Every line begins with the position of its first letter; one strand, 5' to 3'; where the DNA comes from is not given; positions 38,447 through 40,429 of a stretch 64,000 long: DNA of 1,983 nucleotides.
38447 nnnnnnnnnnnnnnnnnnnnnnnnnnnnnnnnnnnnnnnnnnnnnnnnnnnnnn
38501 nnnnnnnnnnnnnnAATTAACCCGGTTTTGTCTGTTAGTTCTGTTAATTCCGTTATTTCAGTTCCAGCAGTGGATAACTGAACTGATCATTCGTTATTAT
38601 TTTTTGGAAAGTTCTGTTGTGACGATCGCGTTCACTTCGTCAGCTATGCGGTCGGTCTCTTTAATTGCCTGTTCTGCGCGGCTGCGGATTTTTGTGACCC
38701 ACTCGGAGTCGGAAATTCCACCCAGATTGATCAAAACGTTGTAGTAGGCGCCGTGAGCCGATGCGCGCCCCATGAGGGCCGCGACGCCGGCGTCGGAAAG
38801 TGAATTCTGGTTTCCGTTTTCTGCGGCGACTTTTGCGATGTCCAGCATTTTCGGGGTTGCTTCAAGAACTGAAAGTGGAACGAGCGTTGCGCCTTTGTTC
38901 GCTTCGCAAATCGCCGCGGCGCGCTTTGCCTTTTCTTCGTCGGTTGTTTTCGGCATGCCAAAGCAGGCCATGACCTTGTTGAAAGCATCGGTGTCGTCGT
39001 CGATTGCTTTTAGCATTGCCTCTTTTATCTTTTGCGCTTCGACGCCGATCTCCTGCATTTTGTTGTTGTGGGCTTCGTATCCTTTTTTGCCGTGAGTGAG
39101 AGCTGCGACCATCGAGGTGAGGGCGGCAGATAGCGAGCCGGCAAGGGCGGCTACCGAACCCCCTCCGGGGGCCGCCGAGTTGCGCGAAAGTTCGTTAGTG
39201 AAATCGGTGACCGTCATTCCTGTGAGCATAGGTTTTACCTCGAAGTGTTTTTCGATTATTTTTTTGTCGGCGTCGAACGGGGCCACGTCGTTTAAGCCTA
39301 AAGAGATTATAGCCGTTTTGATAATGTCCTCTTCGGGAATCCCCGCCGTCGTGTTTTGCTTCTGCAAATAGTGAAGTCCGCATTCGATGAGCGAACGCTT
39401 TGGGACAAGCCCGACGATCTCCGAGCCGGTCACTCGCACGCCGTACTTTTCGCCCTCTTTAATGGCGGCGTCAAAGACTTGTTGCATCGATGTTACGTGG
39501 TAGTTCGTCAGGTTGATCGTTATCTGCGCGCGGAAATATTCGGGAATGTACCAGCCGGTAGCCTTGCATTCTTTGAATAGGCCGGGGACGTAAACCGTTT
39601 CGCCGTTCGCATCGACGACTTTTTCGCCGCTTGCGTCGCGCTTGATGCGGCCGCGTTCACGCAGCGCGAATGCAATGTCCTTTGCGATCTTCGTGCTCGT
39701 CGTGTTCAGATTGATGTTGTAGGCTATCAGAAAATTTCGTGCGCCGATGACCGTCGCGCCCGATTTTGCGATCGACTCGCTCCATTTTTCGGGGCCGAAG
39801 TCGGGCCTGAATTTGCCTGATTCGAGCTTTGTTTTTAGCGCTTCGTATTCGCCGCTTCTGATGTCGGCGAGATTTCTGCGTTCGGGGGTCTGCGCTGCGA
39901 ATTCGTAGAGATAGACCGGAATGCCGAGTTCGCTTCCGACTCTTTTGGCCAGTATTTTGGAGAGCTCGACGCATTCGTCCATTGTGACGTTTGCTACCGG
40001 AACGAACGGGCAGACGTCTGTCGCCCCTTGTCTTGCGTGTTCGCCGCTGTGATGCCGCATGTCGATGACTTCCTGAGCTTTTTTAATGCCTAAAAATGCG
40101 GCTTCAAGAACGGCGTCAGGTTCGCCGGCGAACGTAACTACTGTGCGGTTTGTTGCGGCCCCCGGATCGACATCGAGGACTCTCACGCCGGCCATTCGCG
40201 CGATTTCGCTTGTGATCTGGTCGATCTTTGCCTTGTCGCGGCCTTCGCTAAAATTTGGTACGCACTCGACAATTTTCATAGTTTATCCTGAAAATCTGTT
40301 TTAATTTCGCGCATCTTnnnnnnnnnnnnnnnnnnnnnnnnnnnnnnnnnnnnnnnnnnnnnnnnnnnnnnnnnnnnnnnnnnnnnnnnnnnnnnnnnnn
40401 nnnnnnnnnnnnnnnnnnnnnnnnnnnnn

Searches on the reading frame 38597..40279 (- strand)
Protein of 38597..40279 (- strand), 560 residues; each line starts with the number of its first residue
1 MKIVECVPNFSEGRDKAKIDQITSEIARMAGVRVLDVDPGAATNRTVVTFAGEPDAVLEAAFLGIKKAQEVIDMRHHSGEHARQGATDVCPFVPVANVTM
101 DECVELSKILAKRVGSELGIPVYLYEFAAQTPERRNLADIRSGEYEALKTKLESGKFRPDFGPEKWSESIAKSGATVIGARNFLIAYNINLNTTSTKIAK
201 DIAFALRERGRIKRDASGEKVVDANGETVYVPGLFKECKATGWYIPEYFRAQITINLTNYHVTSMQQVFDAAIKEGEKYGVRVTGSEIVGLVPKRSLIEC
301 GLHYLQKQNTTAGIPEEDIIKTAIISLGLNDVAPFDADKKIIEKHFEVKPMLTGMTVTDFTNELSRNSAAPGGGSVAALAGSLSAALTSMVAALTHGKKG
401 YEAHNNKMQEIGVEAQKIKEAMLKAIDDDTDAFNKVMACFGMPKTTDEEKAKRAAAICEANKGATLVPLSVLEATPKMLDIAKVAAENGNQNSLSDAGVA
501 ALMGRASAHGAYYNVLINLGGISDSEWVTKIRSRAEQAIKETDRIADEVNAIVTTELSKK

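Call 69: search_protein_families(library=pfam, proteins=[window:38597-40279:-], max_evalue=0.00001)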
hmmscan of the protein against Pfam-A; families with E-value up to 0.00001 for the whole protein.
window:38597-40279:- (560 aa): 3 families
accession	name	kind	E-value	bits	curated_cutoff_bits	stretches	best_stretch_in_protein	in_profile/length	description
PF07837.17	FTCD_N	-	2.9e-69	232.8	27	1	3-181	1-176/176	Formiminotransferase domain, N-terminal subdomain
PF04961.17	FTCD_C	-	1.9e-61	207.4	24.5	1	356-537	1-182/182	Formiminotransferase-cyclodeaminase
PF02971.19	FTCD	-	4.6e-50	169.7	24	1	183-343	1-144/145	Formiminotransferase domain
